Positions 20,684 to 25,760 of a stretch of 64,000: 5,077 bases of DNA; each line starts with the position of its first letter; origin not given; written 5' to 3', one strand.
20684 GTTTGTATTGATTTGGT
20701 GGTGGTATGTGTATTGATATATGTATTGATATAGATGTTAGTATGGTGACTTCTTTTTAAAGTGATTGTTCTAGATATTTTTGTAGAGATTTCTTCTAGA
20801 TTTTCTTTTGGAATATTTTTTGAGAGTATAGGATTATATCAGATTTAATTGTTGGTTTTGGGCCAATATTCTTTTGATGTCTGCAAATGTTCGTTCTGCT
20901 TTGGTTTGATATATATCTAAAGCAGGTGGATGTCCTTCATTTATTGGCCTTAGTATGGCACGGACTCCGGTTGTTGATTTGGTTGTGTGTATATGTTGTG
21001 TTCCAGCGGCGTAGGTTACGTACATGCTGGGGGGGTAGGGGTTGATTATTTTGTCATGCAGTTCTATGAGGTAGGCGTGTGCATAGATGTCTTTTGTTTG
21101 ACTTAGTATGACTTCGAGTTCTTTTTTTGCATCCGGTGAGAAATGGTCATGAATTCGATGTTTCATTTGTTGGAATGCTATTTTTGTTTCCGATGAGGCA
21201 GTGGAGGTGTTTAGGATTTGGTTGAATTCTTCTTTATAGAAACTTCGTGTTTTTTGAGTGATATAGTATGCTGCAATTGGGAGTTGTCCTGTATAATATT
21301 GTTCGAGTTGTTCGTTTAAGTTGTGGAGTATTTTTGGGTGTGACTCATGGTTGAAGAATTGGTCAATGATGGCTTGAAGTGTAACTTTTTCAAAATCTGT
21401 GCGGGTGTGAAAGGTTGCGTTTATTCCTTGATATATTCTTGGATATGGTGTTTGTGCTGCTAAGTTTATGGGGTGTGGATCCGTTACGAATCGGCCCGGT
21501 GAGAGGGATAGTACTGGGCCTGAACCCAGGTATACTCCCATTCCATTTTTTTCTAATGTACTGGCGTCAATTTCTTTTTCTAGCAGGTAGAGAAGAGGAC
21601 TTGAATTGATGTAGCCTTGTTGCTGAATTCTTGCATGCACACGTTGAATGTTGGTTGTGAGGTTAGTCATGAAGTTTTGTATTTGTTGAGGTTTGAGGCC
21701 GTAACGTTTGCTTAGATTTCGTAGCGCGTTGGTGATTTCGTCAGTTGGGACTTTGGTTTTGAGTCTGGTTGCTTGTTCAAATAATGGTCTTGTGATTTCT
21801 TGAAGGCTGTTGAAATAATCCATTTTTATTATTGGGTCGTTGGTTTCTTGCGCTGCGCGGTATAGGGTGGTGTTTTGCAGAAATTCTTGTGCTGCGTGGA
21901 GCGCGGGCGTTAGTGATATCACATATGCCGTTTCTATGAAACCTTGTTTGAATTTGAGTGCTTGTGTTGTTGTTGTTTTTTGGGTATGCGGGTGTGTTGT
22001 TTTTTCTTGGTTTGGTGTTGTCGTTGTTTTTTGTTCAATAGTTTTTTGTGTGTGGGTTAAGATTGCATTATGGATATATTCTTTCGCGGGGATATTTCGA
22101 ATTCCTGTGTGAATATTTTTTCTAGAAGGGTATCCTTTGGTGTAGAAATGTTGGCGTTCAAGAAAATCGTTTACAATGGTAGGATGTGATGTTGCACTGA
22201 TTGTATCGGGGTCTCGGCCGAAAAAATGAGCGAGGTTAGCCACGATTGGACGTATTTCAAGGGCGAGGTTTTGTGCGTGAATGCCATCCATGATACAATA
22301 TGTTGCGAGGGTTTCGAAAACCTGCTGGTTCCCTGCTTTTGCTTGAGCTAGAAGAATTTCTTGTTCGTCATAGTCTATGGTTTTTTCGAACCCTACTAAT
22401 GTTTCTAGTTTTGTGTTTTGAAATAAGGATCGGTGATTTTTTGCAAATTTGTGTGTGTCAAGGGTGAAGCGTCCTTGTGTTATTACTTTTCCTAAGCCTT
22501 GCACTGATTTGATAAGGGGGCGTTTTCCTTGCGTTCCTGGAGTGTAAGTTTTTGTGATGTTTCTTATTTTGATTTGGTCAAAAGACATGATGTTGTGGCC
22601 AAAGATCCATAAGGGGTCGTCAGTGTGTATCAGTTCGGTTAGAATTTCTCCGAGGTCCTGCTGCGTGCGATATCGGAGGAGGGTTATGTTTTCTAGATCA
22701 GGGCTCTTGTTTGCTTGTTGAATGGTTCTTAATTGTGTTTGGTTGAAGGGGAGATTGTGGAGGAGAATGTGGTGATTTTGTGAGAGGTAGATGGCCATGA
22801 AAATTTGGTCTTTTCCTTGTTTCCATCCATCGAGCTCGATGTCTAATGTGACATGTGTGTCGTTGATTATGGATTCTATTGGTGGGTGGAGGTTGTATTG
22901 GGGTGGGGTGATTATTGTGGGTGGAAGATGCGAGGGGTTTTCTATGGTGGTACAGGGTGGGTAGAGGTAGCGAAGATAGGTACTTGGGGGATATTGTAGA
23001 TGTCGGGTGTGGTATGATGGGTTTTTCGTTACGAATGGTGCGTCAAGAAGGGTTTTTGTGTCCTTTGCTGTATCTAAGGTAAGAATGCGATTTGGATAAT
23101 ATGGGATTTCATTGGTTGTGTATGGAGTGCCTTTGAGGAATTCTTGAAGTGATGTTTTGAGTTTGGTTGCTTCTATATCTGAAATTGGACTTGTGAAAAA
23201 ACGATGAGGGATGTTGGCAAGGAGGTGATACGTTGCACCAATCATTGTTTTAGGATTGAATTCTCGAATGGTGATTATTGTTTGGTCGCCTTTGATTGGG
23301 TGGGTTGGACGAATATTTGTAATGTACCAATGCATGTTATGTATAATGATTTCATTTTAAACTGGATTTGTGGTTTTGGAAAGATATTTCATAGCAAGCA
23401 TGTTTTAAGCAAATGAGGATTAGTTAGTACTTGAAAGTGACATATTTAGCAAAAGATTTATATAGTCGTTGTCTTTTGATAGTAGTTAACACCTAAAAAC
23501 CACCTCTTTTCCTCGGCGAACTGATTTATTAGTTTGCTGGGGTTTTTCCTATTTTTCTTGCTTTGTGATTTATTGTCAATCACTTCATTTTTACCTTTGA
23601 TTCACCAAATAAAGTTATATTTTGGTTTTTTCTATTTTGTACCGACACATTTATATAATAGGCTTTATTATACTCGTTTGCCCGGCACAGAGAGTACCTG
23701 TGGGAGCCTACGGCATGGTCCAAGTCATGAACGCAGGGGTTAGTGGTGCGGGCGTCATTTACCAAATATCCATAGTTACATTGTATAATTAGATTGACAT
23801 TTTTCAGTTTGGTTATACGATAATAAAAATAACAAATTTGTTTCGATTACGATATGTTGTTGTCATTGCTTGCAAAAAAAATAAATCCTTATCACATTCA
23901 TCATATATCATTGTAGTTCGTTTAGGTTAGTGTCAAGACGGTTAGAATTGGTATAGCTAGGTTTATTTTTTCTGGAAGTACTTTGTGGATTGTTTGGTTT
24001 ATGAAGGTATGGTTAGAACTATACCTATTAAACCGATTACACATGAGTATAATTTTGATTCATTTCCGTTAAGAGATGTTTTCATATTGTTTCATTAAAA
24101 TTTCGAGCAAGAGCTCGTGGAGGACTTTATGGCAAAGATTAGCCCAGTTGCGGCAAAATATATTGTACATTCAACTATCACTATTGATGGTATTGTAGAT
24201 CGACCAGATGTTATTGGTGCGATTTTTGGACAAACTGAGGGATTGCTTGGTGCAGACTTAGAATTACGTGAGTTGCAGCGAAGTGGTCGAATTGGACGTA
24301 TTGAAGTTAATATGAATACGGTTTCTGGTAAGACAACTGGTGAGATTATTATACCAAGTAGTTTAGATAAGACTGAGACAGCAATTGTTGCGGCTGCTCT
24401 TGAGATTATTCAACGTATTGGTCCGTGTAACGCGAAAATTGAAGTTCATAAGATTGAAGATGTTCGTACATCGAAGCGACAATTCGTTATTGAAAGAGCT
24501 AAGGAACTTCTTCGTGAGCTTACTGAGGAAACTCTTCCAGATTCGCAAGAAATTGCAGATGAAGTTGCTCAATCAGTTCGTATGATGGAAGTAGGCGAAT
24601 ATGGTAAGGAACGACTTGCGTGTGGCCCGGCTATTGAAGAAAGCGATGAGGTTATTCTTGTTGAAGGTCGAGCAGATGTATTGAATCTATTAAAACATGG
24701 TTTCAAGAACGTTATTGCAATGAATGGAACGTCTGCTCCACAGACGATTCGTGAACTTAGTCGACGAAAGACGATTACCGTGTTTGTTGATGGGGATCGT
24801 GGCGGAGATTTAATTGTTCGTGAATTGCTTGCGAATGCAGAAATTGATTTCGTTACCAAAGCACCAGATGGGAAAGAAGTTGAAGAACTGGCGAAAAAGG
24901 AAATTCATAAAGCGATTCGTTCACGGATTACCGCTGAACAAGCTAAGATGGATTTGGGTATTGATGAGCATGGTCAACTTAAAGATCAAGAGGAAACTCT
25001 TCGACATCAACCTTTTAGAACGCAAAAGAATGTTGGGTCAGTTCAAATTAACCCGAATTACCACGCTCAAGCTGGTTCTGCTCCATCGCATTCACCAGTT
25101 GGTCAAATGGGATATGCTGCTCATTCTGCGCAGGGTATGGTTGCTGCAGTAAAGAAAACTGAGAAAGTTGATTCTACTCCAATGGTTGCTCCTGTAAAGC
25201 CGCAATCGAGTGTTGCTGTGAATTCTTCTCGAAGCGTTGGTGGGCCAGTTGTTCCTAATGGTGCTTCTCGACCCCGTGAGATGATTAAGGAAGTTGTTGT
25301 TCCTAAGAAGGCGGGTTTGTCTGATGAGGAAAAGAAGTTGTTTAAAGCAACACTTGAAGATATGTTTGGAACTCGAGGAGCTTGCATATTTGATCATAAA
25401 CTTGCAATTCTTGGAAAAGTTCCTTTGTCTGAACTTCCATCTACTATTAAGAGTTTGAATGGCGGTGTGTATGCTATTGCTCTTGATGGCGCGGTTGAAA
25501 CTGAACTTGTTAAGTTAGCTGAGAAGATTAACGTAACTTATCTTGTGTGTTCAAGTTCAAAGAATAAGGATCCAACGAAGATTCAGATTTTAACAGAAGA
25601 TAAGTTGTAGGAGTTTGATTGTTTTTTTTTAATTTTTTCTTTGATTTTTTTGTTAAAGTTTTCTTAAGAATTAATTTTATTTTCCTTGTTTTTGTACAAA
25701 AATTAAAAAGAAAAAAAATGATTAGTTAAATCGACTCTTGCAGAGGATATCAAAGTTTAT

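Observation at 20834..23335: Full-length PolB homolog with live-looking proofreading exonuclease but a dead-looking polymerase palm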

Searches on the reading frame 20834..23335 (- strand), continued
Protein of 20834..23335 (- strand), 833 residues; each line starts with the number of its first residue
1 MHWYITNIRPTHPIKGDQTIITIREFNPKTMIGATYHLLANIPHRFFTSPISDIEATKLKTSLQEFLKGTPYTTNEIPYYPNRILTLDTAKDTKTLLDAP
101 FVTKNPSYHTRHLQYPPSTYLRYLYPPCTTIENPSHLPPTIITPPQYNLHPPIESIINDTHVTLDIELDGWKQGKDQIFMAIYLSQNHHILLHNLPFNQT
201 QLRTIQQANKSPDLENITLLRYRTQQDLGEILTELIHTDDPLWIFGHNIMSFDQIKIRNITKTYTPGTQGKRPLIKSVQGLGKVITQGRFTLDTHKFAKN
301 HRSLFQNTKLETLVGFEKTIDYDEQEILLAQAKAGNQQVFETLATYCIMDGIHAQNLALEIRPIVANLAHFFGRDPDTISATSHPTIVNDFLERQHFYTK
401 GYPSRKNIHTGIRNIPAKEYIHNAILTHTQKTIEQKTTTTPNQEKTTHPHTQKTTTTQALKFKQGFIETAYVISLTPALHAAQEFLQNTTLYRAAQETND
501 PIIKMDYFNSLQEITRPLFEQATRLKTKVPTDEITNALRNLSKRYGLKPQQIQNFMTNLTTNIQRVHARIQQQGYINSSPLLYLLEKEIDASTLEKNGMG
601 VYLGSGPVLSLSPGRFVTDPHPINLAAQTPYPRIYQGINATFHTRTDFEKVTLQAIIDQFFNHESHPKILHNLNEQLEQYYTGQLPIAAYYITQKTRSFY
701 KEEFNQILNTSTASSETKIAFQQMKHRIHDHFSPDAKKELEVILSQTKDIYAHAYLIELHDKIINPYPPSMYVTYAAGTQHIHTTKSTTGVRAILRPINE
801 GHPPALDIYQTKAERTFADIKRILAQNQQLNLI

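Call 49: list_cluster_members(proteins=[P0007, P0025, P0029, P0034, P0038, P0047, P0051, P0055, P0075, P0095])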
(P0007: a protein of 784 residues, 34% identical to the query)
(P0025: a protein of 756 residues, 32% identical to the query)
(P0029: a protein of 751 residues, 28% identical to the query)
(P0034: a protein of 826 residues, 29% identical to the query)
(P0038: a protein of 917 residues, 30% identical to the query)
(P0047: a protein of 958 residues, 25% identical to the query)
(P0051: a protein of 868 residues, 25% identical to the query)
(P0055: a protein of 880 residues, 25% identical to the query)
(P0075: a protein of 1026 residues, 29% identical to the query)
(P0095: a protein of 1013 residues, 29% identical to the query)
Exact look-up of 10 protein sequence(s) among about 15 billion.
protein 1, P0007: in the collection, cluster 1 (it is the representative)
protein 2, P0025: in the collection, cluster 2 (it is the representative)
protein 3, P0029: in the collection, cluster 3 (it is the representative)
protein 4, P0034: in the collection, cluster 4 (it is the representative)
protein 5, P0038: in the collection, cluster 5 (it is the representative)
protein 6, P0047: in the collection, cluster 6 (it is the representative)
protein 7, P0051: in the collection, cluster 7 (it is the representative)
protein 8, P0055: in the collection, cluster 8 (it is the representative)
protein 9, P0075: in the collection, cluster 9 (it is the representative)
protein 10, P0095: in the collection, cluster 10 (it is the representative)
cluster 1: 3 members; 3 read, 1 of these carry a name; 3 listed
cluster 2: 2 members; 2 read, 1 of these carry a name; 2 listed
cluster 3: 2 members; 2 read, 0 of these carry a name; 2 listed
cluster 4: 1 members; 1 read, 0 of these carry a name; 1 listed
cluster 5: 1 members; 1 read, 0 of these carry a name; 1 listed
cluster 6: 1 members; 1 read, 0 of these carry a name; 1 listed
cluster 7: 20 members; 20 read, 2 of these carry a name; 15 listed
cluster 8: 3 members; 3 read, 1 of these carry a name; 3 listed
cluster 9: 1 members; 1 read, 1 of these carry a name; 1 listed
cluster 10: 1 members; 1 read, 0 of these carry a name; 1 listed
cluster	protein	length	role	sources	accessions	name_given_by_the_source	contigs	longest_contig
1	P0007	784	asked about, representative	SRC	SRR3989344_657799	-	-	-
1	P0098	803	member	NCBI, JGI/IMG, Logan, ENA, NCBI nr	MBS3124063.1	hypothetical protein J4437_05525 [Candidatus Woesearchaeota archaeon] | hypothetical protein [Candidatus Woesearchaeota archaeon]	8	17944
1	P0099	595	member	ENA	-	-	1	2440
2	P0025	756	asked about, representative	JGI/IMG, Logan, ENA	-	hypothetical protein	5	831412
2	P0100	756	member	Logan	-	-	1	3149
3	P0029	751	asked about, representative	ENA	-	-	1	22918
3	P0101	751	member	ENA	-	-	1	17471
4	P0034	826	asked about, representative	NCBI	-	-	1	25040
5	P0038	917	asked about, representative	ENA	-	-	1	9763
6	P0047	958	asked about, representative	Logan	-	-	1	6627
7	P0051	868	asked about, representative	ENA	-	-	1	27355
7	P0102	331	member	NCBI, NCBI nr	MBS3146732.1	hypothetical protein J4471_03475, partial [Candidatus Woesearchaeota archaeon] | hypothetical protein [Candidatus Woesearchaeota archaeon]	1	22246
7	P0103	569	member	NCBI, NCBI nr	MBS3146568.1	hypothetical protein J4471_02620, partial [Candidatus Woesearchaeota archaeon] | hypothetical protein [Candidatus Woesearchaeota archaeon]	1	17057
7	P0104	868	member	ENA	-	-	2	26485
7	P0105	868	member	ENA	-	-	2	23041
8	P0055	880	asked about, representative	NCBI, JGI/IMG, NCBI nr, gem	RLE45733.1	hypothetical protein DRJ25_05220 [Candidatus Woesearchaeota archaeon] | MAG: hypothetical protein DRJ25_05220 [Candidatus Woesearchaeota archaeon]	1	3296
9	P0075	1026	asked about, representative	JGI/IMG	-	hypothetical protein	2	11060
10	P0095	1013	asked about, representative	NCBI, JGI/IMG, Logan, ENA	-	-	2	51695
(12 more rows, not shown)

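Call 61: search_protein_families(library=phrogs, proteins=[P0001, P0008, P0055], max_evalue=0.01)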
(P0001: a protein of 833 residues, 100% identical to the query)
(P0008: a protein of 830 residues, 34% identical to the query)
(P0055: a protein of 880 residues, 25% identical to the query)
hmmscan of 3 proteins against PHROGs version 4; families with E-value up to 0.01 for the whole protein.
P0001 (833 aa): 0 families

P0008 (830 aa): 0 families

P0055 (880 aa): 1 family
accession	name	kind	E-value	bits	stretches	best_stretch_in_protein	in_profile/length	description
phrog_5736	-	transcription regulation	0.0041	18.2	0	59-118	10-70/133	transcriptional regulator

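Call 62: search_protein_families(library=padloc, proteins=[P0001, P0008, P0055], max_evalue=0.01)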
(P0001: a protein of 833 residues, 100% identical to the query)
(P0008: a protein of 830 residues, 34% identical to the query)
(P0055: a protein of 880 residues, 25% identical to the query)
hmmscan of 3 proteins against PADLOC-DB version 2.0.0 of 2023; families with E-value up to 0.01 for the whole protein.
P0001 (833 aa): 0 families

P0008 (830 aa): 0 families

P0055 (880 aa): 0 families

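Call 81: search_protein_families(library=pfam, proteins=[L002:13163-16792:+, L009:2254-5979:+, L003:12454-14616:-, L003:640-2790:-, L011:1136-3808:-, L014:7116-9728:+], max_evalue=0.001)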
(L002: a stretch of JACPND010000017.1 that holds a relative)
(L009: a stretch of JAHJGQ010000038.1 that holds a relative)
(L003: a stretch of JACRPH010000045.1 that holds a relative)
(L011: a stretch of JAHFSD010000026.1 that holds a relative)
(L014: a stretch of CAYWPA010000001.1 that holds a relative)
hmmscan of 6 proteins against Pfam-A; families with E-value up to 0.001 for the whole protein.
L002:13163-16792:+ (1210 aa): 5 families
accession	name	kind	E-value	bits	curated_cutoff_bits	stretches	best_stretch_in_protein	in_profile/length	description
PF00176.29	SNF2-rel_dom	-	3.1e-71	240.3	24.9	1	724-1034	1-290/290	SNF2-related domain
PF00271.37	Helicase_C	-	6.8e-24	84.7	23.5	1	1050-1155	7-110/110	Helicase conserved C-terminal domain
PF08455.15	SNF2_assoc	-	5.4e-15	55.7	27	1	411-705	82-365/373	Bacterial SNF2 helicase associated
PF04434.22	SWIM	-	2.7e-09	36.8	19.6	1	70-94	10-37/38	SWIM zinc finger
PF11496.14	HDA2-3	-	0.00068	19.3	27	0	1037-1188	83-244/278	Class II histone deacetylase complex subunits 2 and 3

L009:2254-5979:+ (1242 aa): 2 families
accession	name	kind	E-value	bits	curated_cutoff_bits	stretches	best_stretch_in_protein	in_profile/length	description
PF13385.13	Laminin_G_3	-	3e-58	196.7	27.6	2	768-919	1-151/151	Concanavalin A-like lectin/glucanases superfamily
PF24517.2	CBM96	-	1e-07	32.4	26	1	161-304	44-163/164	Carbohydrate-binding module family 96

L003:12454-14616:- (721 aa): 4 families
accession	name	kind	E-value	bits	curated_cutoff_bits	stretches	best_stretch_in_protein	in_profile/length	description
PF00122.25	E1-E2_ATPase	-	9.3e-61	204.9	28.1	1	211-389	3-180/181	E1-E2 ATPase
PF00702.32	Hydrolase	-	7e-40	137.9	26.4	1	407-621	2-191/191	haloacid dehalogenase-like hydrolase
PF00403.32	HMA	-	1e-15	58.3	24.8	1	12-72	1-61/62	Heavy-metal-associated domain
PF08282.18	Hydrolase_3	-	0.00091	19.5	20.9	1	591-640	188-242/255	haloacid dehalogenase-like hydrolase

L003:640-2790:- (717 aa): 4 families
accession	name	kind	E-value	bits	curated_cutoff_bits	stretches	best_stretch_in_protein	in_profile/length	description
PF14890.11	Intein_splicing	-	4.3e-27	95.3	35.8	1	71-494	1-155/155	Intein splicing domain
PF14528.11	LAGLIDADG_3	-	1.6e-18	67.1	22.5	1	288-368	4-82/82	LAGLIDADG-like domain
PF01079.26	Hint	-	0.00012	22.1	29.7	1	61-139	10-90/213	Hint module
PF14623.11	Vint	-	0.0008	19.7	27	0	64-142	2-71/166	Hint-domain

L011:1136-3808:- (891 aa): 3 families
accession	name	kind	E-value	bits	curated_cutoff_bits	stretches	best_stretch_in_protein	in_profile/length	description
PF14890.11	Intein_splicing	-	1.8e-26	93.3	35.8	1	87-505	2-155/155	Intein splicing domain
PF14528.11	LAGLIDADG_3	-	1.9e-16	60.5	22.5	1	302-379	4-82/82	LAGLIDADG-like domain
PF14623.11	Vint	-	0.00045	20.5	27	0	79-160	2-75/166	Hint-domain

L014:7116-9728:+ (871 aa): 1 family
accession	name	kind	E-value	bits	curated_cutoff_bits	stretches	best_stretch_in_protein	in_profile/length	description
PF03104.25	DNA_pol_B_exo1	-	1.2e-05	25.3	23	1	384-425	130-171/242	DNA polymerase family B, exonuclease domain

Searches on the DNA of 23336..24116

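Call 66: search_rna_families(source=window, start=23336, end=24116, threshold=evalue, max_evalue=1, show_alignments=2)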
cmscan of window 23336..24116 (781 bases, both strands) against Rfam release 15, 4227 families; matches with E-value up to 1: 0.
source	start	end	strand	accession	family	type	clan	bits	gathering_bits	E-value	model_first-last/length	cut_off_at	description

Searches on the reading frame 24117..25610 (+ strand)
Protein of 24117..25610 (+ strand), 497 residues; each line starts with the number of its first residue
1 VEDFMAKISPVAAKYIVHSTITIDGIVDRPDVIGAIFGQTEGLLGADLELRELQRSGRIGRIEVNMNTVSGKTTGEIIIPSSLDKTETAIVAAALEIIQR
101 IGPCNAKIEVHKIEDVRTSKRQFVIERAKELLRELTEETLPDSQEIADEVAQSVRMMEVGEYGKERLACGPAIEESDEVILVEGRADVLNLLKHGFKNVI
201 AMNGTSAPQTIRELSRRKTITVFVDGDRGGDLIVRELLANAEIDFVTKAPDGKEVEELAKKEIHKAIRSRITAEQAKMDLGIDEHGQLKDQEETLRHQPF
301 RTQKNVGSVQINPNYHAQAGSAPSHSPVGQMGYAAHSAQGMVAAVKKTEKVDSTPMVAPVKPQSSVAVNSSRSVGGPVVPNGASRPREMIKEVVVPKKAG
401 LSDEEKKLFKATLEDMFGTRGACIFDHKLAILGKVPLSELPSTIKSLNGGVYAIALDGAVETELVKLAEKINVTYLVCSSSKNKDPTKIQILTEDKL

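Call 18: search_protein_families(library=pfam, proteins=[window:24117-25610:+], max_evalue=0.001)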
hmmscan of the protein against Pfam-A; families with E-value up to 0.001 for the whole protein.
window:24117-25610:+ (497 aa): 3 families
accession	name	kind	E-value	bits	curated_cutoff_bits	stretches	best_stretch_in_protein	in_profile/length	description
PF13155.12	Toprim_2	-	2.4e-08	34.7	22.1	1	180-255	1-84/88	Toprim-like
PF13662.12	Toprim_4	-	2.4e-08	34.5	25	1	177-238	1-71/85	Toprim domain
PF01751.28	Toprim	-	4.5e-08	33.6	23.1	1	178-249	1-87/96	Toprim domain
